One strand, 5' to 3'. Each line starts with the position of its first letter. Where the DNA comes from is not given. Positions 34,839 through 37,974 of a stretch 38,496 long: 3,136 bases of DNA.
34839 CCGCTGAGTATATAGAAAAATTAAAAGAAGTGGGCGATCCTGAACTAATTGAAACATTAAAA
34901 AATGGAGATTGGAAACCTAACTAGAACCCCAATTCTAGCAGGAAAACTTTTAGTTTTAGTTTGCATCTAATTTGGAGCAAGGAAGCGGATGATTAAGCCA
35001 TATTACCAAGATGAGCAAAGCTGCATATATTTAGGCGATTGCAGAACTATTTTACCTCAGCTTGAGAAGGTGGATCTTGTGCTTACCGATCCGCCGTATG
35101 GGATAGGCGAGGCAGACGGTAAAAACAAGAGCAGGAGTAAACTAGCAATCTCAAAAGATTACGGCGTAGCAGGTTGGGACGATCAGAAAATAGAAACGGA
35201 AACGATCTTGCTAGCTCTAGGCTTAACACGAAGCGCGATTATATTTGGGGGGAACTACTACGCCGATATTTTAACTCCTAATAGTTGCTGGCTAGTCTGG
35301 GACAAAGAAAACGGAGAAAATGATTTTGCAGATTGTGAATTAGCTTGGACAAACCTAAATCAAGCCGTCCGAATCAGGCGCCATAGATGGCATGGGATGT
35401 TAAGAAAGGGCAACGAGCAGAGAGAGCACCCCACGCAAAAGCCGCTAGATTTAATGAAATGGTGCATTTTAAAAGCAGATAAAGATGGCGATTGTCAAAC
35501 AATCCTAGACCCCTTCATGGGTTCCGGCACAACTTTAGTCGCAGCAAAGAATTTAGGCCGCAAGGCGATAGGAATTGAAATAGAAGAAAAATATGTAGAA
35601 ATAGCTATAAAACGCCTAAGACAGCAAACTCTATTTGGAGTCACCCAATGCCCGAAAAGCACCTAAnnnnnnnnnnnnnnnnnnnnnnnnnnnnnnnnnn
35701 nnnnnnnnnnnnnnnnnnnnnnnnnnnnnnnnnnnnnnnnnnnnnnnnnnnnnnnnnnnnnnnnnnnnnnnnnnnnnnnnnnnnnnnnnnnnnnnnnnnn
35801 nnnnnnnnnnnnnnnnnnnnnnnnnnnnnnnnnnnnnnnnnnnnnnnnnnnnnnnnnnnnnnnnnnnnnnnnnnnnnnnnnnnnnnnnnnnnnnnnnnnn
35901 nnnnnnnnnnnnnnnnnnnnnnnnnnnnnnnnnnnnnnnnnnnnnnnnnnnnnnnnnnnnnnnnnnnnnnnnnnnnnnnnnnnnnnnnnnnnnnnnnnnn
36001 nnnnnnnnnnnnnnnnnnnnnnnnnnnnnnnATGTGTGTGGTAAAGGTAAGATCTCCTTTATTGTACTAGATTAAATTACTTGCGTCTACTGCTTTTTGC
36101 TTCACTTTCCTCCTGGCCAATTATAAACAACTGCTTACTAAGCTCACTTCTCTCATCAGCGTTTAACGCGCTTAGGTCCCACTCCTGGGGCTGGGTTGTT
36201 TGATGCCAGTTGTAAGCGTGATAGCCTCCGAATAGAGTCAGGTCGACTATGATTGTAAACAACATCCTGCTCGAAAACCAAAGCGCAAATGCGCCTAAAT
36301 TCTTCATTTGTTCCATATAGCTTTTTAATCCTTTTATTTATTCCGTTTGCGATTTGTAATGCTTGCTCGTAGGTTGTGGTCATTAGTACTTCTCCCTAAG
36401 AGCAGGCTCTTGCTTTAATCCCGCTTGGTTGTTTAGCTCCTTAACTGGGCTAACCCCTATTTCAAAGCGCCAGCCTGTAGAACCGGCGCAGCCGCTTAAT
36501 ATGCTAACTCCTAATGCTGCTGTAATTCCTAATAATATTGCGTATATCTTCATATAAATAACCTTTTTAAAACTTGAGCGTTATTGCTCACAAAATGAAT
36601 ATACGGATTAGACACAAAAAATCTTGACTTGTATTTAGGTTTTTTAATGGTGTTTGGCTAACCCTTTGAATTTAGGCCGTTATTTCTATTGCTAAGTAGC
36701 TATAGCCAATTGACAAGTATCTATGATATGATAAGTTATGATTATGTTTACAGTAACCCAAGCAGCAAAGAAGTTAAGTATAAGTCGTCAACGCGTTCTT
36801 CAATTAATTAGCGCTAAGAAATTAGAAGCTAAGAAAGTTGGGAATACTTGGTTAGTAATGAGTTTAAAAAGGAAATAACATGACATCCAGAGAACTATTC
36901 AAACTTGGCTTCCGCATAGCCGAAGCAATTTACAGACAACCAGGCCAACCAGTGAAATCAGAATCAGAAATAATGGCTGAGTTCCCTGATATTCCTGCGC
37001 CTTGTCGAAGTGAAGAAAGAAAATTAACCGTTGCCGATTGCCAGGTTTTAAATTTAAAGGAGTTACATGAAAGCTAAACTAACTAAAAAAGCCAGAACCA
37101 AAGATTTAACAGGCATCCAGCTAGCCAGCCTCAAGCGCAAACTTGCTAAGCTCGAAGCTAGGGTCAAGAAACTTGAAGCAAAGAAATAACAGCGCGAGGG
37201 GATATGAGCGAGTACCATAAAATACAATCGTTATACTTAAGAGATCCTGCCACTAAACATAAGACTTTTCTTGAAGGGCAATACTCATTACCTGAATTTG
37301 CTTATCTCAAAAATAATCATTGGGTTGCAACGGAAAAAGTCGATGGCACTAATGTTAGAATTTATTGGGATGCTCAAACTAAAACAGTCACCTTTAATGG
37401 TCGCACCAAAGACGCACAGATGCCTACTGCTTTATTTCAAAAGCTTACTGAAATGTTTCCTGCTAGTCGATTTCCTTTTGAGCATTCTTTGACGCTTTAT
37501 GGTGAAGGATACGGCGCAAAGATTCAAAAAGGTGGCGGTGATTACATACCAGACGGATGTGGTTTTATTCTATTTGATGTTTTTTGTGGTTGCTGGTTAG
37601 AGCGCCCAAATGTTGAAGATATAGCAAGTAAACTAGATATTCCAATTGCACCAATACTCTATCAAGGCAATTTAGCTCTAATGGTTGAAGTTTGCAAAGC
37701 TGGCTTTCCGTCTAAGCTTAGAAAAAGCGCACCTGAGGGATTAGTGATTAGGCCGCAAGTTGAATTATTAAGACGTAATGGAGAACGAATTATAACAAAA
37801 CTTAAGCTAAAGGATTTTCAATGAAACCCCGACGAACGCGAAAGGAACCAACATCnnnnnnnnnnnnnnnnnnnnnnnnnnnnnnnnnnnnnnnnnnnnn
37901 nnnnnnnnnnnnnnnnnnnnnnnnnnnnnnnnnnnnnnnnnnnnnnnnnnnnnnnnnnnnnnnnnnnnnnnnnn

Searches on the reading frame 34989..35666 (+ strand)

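Call 95: search_protein_families(library=pfam, proteins=[window:34989-35666:+], max_evalue=0.01)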
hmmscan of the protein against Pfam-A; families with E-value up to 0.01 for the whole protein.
window:34989-35666:+ (225 aa): 3 families
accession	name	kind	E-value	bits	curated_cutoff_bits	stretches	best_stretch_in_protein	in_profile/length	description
PF01555.25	N6_N4_Mtase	-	2.5e-27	96.7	26.7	1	116-207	140-220/221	DNA methylase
PF01170.24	UPF0020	-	6.1e-06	26.5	22.3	0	170-204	30-64/197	RMKL-like, methyltransferase domain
PF02086.21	MethyltransfD12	-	0.0014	18.9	22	0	163-212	16-64/253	D12 class N6 adenine-specific DNA methyltransferase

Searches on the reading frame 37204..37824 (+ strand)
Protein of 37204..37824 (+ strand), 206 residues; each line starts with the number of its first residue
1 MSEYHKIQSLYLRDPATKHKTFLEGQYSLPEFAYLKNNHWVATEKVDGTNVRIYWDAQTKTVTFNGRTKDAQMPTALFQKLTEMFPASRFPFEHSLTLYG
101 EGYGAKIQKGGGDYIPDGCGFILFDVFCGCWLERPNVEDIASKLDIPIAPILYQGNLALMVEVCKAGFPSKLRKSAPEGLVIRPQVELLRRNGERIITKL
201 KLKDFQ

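Call 95: search_protein_families(library=pfam, proteins=[window:37204-37824:+], max_evalue=0.01)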
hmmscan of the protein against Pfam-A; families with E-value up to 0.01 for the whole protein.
window:37204-37824:+ (206 aa): 1 family
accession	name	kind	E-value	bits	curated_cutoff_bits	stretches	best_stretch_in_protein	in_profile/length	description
PF09414.15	RNA_ligase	-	1.2e-20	74.7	27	1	39-201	2-171/171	RNA ligase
